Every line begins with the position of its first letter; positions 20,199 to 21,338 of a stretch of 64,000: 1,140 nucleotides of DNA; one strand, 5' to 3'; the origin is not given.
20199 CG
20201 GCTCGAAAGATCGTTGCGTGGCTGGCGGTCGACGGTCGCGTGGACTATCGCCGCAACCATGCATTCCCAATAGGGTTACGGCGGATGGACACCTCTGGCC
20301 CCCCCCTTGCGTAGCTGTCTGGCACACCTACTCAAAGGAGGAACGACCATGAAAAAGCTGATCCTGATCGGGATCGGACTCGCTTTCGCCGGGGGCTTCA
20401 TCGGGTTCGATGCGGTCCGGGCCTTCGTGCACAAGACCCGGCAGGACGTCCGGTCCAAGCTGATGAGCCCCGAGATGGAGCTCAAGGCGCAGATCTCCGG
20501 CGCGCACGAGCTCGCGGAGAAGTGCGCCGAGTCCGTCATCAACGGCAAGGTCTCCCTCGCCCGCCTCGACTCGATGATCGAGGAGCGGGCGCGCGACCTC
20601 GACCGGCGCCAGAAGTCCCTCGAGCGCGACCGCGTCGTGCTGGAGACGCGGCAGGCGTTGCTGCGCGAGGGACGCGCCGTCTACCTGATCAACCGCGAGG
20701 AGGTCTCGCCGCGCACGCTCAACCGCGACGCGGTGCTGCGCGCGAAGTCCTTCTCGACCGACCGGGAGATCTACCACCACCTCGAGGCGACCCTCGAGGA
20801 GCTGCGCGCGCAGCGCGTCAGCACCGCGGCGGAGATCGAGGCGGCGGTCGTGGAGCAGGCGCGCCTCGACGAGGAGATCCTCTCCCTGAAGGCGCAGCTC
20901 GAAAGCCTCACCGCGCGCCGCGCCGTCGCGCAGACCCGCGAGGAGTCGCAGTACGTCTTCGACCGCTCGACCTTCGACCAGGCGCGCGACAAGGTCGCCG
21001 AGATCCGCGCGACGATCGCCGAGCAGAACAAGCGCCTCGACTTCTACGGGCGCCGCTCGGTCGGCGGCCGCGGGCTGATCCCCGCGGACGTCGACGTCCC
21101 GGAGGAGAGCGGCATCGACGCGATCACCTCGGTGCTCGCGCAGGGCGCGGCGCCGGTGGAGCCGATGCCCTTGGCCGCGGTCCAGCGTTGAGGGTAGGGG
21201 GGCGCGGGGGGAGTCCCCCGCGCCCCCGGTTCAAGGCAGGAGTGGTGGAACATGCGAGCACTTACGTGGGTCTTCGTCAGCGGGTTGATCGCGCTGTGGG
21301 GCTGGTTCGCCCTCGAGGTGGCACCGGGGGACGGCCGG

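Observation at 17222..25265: Candidate phosphorylation-wired Psp/ESCRT-III-like envelope-stress system: FHA-sigma54 activator, three membrane kinases, PspA-like gene and TPR protein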

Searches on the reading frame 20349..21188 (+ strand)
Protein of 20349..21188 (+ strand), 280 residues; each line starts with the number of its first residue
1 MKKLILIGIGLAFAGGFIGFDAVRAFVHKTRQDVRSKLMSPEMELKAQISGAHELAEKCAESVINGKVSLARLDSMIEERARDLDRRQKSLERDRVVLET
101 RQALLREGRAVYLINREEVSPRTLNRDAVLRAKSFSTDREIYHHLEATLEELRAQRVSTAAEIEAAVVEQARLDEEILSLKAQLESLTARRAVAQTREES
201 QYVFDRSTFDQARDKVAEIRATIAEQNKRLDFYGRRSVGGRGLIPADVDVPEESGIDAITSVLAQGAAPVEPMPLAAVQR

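Call 6: search_protein_families(library=pfam, proteins=[window:20349-21188:+], max_evalue=0.1)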
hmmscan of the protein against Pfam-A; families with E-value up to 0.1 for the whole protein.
window:20349-21188:+ (280 aa): 3 families
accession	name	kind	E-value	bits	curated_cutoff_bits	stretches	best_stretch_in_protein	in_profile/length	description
PF09351.15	DUF1993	-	0.015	15.7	23.4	1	141-226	12-99/161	Domain of unknown function (DUF1993)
PF25541.1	TBCA_PH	-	0.028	14.5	27.8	1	143-195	67-119/139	PH domain-containing proteins, TBCA domain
PF10234.14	Cluap1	-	0.06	13.2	25.8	0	38-92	163-217/268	Clusterin-associated protein-1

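Call 7: find_homologous_proteins(query=window:20349-21188:+, max_evalue=0.001)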
Query window:20349-21188:+ (280 aa): 122 proteins with E <= 0.001 among 8000 candidates; the best 120 are listed.
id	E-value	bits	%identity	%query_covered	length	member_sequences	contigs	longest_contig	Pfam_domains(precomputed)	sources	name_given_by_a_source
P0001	4.6e-168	575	100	100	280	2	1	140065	-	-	-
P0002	1.1e-151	521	91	100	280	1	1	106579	-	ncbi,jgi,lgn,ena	-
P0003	9.2e-116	404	75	95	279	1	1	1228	-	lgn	-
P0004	1.3e-113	397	72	98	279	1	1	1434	-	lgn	-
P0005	9.0e-112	391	69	100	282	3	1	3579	-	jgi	jgi:predicted nucleic acid-binding Zn-ribbon protein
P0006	7.1e-111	388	70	100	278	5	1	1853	-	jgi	-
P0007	8.5e-111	388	70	100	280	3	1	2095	-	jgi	jgi:predicted nucleic acid-binding Zn-ribbon protein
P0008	7.6e-110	384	71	95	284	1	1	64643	PF04012.18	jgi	-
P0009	2.3e-109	383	71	99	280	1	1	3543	PF04012.18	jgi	jgi:chromosome segregation ATPase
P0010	1.1e-107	377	69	99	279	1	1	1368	-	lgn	-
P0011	9.2e-107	374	69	100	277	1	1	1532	-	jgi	-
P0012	1.1e-106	374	71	96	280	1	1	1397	-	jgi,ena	-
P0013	1.4e-106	374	70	95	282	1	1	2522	PF18443.7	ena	-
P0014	2.5e-106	373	69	97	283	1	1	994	-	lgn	-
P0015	4.1e-106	372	68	98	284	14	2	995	-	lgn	-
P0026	6.1e-105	368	69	97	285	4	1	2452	PF04012.18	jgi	jgi:chromosome segregation ATPase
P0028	8.6e-105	368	70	94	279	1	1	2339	PF04012.18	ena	-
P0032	2.3e-104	366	72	89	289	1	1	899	PF04012.18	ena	-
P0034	4.1e-104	366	69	94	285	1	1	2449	PF04012.18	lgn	-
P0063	4.0e-102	359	66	98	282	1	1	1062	PF04012.18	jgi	jgi:DNA repair exonuclease SbcCD ATPase subunit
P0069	6.9e-102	358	66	95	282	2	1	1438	PF04012.18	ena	-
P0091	1.9e-98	347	65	98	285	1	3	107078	PF04012.18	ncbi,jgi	ncbi:MAG: PspA/IM30 family protein [Planctomycetota bacterium]|jgi:chromosome segregation ATPase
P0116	7.0e-59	218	67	60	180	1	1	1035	PF04012.18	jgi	-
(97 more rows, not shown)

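Call 8: search_solved_structures(query=window:20349-21188:+, max_evalue=10)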
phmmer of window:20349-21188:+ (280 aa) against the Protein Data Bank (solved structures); distinct sequences matched with E-value up to 10: 31.
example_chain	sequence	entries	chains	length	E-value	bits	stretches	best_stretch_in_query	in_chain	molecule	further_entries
3rvj_A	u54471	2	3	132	0.16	15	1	222-276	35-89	Chemotaxis protein CheY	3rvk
3rvl_A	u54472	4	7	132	0.21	14.6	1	222-275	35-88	Chemotaxis protein CheY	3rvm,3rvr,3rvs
3rvp_A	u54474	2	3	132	0.21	14.6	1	222-274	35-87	Chemotaxis protein CheY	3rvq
3rvn_A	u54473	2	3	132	0.23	14.5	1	222-274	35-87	Chemotaxis protein CheY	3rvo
3olv_A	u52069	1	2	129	0.65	13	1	223-278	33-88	Chemotaxis protein CheY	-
1ab5_A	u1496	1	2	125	0.69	12.9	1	213-275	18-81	CHEY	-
3fft_A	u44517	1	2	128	0.71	12.9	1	213-275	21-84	Chemotaxis protein cheY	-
1ab6_A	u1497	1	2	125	0.78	12.8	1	213-275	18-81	CHEMOTAXIS PROTEIN CHEY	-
1e6k_A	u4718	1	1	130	0.95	12.5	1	222-275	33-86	Chemotaxis protein CheY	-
3oly_A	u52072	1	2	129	0.96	12.5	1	223-275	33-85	Chemotaxis protein CheY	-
1djm_A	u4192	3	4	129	1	12.4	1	223-275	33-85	CHEMOTAXIS PROTEIN Y | Chemotaxis protein cheY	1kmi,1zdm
1cye_A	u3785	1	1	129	1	12.4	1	223-275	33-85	CHEY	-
1jbe_A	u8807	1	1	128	1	12.4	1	223-275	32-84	Chemotaxis protein CheY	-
1d4z_A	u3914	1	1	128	1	12.4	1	223-275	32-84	CHEMOTAXIS PROTEIN CHEY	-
1a0o_A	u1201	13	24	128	1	12.4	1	223-275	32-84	CHEY | CHEMOTAXIS CHEY PROTEIN | CHEMOTAXIS PROTEIN CHEY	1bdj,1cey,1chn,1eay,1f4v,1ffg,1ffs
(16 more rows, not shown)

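Call 11: search_solved_structures(query=A1, max_evalue=10, show_alignments=3)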
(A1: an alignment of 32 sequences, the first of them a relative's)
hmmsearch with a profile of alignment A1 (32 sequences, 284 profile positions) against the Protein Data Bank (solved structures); distinct sequences matched with E-value up to 10: 5.
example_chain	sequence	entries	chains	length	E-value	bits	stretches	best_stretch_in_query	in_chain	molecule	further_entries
3fpp_A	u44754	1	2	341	0.096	15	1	137-197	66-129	Macrolide-specific efflux protein macA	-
5nik_D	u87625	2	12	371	0.099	15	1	137-197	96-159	Macrolide export protein MacA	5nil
2yny_A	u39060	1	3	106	0.25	13.6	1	121-181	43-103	GENERAL CONTROL PROTEIN GCN4, PUTATIVE INNER MEMBRANE PROTEIN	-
6jfv_A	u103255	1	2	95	0.72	12.1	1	32-112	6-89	Keratin, type I cytoskeletal 14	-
8j9s_A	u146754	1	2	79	0.81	12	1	125-190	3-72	Aminoacyl tRNA synthase complex-interacting multifunctional protein 1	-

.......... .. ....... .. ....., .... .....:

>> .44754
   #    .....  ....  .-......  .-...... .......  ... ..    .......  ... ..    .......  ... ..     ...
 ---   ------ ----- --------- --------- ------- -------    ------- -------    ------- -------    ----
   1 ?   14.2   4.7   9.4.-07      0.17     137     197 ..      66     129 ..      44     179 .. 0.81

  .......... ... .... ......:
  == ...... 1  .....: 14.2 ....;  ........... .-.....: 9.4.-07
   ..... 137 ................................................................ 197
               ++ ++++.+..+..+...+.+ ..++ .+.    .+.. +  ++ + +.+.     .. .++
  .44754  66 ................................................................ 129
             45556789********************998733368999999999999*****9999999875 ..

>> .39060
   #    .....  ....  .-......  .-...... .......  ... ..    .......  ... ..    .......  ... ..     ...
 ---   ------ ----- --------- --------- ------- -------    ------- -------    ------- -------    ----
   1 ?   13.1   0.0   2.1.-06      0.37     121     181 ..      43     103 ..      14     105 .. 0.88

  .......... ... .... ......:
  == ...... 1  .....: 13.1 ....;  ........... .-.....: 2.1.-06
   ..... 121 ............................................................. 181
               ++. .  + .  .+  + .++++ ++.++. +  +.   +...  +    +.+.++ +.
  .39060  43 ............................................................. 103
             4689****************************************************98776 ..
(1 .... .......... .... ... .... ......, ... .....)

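Call 12: search_protein_families(library=pfam, alignment_id=A1, max_evalue=1)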
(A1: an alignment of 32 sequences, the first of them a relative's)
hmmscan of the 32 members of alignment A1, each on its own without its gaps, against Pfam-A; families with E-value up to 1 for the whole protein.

A. member 1, P0001 (280 aa): 8 families
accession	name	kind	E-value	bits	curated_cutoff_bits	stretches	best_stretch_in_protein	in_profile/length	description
PF09351.15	DUF1993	-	0.015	15.7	23.4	1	141-226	12-99/161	Domain of unknown function (DUF1993)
PF25541.1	TBCA_PH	-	0.028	14.5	27.8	1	143-195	67-119/139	PH domain-containing proteins, TBCA domain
PF10234.14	Cluap1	-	0.06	13.2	25.8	1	38-92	163-217/268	Clusterin-associated protein-1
PF06419.17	COG6_N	-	0.14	12.7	27.4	0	142-195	42-95/114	Conserved oligomeric complex COG6, N-terminal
PF14662.11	KASH_CCD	-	0.41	11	43.3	0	33-186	36-186/191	Coiled-coil region of CCDC155 or KASH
PF08657.15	DASH_Spc34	-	0.6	10.1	26.7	1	161-236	177-246/280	DASH complex subunit Spc34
PF06818.20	Fez1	-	0.8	10.6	34.4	0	65-217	35-174/199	Fez1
PF16454.10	PI3K_P85_iSH2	-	0.88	9.6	31.5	1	140-191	88-139/161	Phosphatidylinositol 3-kinase regulatory subunit P85 inter-SH2 domain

B. families by the number of members that match (of 32 scanned): 84 families (the first 25 are shown)
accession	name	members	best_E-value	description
PF06419.17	COG6_N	27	0.0003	Conserved oligomeric complex COG6, N-terminal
PF17675.6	APG6_N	25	0.0058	Apg6 coiled-coil region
PF04012.17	PspA_IM30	23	6.1e-06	PspA/IM30 family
PF25541.1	TBCA_PH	17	0.0002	PH domain-containing proteins, TBCA domain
PF14712.11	Snapin_Pallidin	14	0.015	Snapin/Pallidin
PF06818.20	Fez1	13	0.015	Fez1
PF18443.6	Tli4_N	11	0.0024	Tle cognate immunity protein 4 N-terminal domain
PF16043.11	DUF4795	10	0.0012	Domain of unknown function (DUF4795)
PF18210.6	Knl1_RWD_C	9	0.0019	Knl1 RWD C-terminal domain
PF16454.10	PI3K_P85_iSH2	8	0.0033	Phosphatidylinositol 3-kinase regulatory subunit P85 inter-SH2 domain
PF08286.16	Spc24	8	0.0068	Spc24 subunit of Ndc80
PF08657.15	DASH_Spc34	8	0.012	DASH complex subunit Spc34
PF00038.26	Filament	8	0.031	Intermediate filament protein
PF13851.11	GAS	8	0.083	Growth-arrest specific micro-tubule binding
PF10186.14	ATG14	7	0.0082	Vacuolar sorting 38 and autophagy-related subunit 14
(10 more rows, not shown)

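Call 13: search_protein_families(library=pfam, proteins=[P0091, P0008, P0026, P0034, P0069], max_evalue=0.01)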
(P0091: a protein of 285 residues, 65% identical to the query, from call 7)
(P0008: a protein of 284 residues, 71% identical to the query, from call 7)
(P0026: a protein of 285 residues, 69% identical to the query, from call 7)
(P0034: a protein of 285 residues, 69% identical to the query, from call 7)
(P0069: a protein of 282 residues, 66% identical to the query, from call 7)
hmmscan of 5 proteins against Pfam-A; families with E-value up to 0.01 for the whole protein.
P0091 (285 aa): 1 family
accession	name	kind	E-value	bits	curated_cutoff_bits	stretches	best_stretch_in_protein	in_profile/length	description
PF04012.17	PspA_IM30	-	1.5e-05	25.2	33.9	1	143-235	94-186/220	PspA/IM30 family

P0008 (284 aa): 3 families
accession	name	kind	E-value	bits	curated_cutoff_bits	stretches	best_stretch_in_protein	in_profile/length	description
PF04012.17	PspA_IM30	-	6.1e-06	26.4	33.9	1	144-241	95-191/220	PspA/IM30 family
PF06419.17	COG6_N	-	0.0021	18.6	27.4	0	142-195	42-95/114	Conserved oligomeric complex COG6, N-terminal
PF16454.10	PI3K_P85_iSH2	-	0.0033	17.5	31.5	1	143-191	91-139/161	Phosphatidylinositol 3-kinase regulatory subunit P85 inter-SH2 domain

P0026 (285 aa): 2 families
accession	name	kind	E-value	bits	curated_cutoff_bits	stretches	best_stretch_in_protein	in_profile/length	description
PF04012.17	PspA_IM30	-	5.6e-07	29.8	33.9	1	144-240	95-191/220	PspA/IM30 family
PF25541.1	TBCA_PH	-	9.3e-05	22.6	27.8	1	143-194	67-118/139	PH domain-containing proteins, TBCA domain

P0034 (285 aa): 2 families
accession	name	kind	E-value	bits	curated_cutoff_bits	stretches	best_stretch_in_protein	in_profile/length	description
PF04012.17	PspA_IM30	-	1.7e-07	31.6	33.9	1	144-240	95-191/220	PspA/IM30 family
PF25541.1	TBCA_PH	-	0.0025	18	27.8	1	143-194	67-118/139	PH domain-containing proteins, TBCA domain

P0069 (282 aa): 2 families
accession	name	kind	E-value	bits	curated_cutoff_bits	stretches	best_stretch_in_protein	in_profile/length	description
PF04012.17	PspA_IM30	-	3.5e-06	27.2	33.9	1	144-241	95-192/220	PspA/IM30 family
PF25541.1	TBCA_PH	-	0.0039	17.3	27.8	1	144-193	68-117/139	PH domain-containing proteins, TBCA domain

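Call 15: find_related_loci(query=A1, collection=genome_contigs, flank=10000)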
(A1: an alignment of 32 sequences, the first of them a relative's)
Query A1 (280 aa) in genome_contigs; peptide patterns used: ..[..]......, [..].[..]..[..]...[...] (x = any residue, [..] = any of these).
283 stretches matched a pattern; 9 encode a relative of the query (tblastn E <= 1e-3); 9 distinct loci.
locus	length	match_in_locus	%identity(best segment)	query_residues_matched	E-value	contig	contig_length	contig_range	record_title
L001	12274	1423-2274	67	1-280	6e-119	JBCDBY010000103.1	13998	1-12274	MAG: Planctomycetota bacterium isolate P01_F01_bin.94 k141_204071_length_13998_cov_16.0212, whole genome shotgun sequenc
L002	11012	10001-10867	66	1-280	7e-117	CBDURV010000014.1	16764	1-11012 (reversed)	MAG TPA_asm: uncultured bacterium isolate SRR22302373_concoct_129 genome assembly, contig: ERZ25073596.908, whole genome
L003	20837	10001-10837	66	1-279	1e-114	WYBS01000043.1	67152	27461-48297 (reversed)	MAG: Planctomycetaceae bacterium isolate PLA2 k127_53946, whole genome shotgun sequence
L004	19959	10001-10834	66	1-276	1e-113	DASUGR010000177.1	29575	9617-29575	MAG TPA_asm: Planctomycetota bacterium isolate SMAG_U1411 k141_223217, whole genome shotgun sequence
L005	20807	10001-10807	65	1-270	1e-112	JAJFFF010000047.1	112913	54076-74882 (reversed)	MAG: Planctomycetota bacterium isolate OFTM272 OFTM272_46, whole genome shotgun sequence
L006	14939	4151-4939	66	1-263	7e-104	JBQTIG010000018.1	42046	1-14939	MAG: Planctomycetaceae bacterium isolate SAR44 c_000000014623, whole genome shotgun sequence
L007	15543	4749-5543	62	1-265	2e-100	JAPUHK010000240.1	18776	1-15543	MAG: Planctomycetota bacterium isolate KW1-S05_81 KW1-S05_81_cg240, whole genome shotgun sequence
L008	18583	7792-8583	57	1-264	4e-93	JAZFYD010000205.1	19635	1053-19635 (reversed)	MAG: Planctomycetota bacterium isolate MT5bin.14 MT5bin.14_205, whole genome shotgun sequence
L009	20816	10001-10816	63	1-271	8e-103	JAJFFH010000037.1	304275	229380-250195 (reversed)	MAG: Planctomycetota bacterium isolate OFTM341 OFTM341_36, whole genome shotgun sequence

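Call 20: predict_structure(alignment_id=A1)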
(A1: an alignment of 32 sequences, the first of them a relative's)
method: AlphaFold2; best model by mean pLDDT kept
length: 280 residues; sequences in the alignment: 32
mean_pLDDT: 80.6   pTM: 0.51
mean pLDDT of the five models: 80.6, 75.8, 75.0, 74.4, 73.9
residues with pLDDT >= 90: 146; 70-90: 47; 50-70: 58; < 50: 29
segments of 3 or more residues with pLDDT < 50: 236-245, 247-249, 266-280
pLDDT, mean of each block of 10 residues (from residue 1): 70 64 65 59 90 94 96 98 97 96 93 92 95 97 97 97 96 96 92 80 66 89 82 53 47 60 52 41
secondary structure, 60 per line:
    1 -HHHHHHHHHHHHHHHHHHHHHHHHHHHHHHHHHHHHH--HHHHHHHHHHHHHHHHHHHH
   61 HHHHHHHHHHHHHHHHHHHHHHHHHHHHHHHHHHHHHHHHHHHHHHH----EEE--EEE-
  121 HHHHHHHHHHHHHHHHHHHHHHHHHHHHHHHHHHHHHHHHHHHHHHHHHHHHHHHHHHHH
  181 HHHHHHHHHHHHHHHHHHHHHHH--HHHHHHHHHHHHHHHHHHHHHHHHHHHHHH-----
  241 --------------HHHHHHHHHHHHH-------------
elements in order: H2-38 H41-107 E112-114 E117-119 H121-203 H206-235 H255-267

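Call 24: fold_search(model_id=the predicted structure, library=pdb)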
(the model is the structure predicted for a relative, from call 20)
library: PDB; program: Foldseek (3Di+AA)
matches with E <= 10: 592; with E <= 0.001: 0
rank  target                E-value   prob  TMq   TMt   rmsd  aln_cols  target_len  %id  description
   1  6zvr_CB               1.5e-03  1.00  0.44  0.54  11.1       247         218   17  C11 symmetry: Bacterial Vipp1 and PspA are members of the ancient ESCRT-III membrane-remodeling superfamily. (released 2021-08-04)
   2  8qbw                  1.9e-03  1.00  0.41  0.51  15.4       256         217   18  Cryo-EM structure of Vipp1-deltaH6_aa1-219 helical filament with lattice 3 (Vipp1-deltaH6_L3) (released 2024-09-11)
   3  8qbs                  3.7e-03  1.00  0.39  0.51  15.4       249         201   17  Cryo-EM structure of Vipp1-F197K/L200K helical filament with lattice 1 (Vipp1-F197K/L200K_L1) (released 2024-09-11)
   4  8qbr                  3.9e-03  1.00  0.38  0.47  15.7       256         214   17  Cryo-EM structure of Vipp1 helical filament with lattice 1 (Vipp1_L1) (released 2024-09-18)
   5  6zvr_A                5.0e-03  1.00  0.39  0.48  13.4       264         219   18  C11 symmetry: Bacterial Vipp1 and PspA are members of the ancient ESCRT-III membrane-remodeling superfamily. (released 2021-08-04)
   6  7o3w_A                5.9e-03  1.00  0.43  0.54  15.1       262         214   17  Structural basis for VIPP1 oligomerization and maintenance of thylakoid membrane integrity (released 2021-06-30)
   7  9eom                  8.3e-03  1.00  0.35  0.42  16.1       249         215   16  250A Vipp1 dL10Ala helical tubes in the presence of EPL (released 2024-10-16)
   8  7o3x_B                9.9e-03  1.00  0.33  0.42  15.1       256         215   20  Structural basis for VIPP1 oligomerization and maintenance of thylakoid membrane integrity (released 2021-06-30)
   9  6zvr_DB               1.5e-02  1.00  0.39  0.67   6.7       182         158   19  C11 symmetry: Bacterial Vipp1 and PspA are members of the ancient ESCRT-III membrane-remodeling superfamily. (released 2021-08-04)
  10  7o3x_A                2.5e-02  1.00  0.42  0.54  15.5       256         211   18  Structural basis for VIPP1 oligomerization and maintenance of thylakoid membrane integrity (released 2021-06-30)
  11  5ew5_A                3.5e-02  1.00  0.46  0.27   2.6       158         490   13  Crystal Structure of Colicin E9 In Complex with Its Immunity Protein Im9 (released 2016-07-20)
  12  2b5u_A                3.7e-02  1.00  0.46  0.28   3.9       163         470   13  Crystal Structure Of Colicin E3 V206C Mutant In Complex With Its Immunity Protein (released 2006-11-07)
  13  5nnv_D                3.7e-02  1.00  0.54  0.60  24.3       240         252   13  Structure of a Bacillus subtilis Smc coiled coil middle fragment (released 2017-06-21)
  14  6h6e_A                4.9e-02  0.77  0.20  0.04  15.3       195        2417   13  PTC3 holotoxin complex from Photorhabdus luminecens in prepore state (TcdA1, TcdB2, TccC3) (released 2018-10-03)
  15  7nsu_D                5.2e-02  1.00  0.43  0.29   5.0       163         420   14  ColicinE9 intact translocation complex (released 2021-08-11)
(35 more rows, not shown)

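Call 41: search_protein_representatives(alignment_id=A1)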
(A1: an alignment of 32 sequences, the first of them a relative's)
Query: 32 sequences, 284 profile positions. Proteins with E-value up to 0.001 (for the whole library): 83; up to 1e-10: 24; up to 1e-30: 9. The best 83 are listed.
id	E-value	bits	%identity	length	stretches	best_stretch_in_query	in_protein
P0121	4.0e-127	439.6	-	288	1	1-284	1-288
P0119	9.0e-74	264.5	-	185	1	104-272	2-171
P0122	1.2e-47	178.9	-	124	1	129-242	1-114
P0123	9.2e-40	152.9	-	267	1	1-266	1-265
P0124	3.9e-36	141.0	-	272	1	1-264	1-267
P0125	6.8e-35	137.0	-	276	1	1-263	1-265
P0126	5.6e-33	130.7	-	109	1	1-84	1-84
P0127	8.5e-32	126.8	-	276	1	1-264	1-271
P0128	3.6e-31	124.8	-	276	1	1-266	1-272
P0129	1.6e-29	119.3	-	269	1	1-239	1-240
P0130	1.5e-28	116.1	-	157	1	1-92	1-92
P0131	8.4e-28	113.7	-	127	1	169-267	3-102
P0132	6.8e-24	100.9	-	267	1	2-264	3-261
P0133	2.3e-23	99.1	-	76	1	203-275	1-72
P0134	4.0e-21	91.8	-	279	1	1-264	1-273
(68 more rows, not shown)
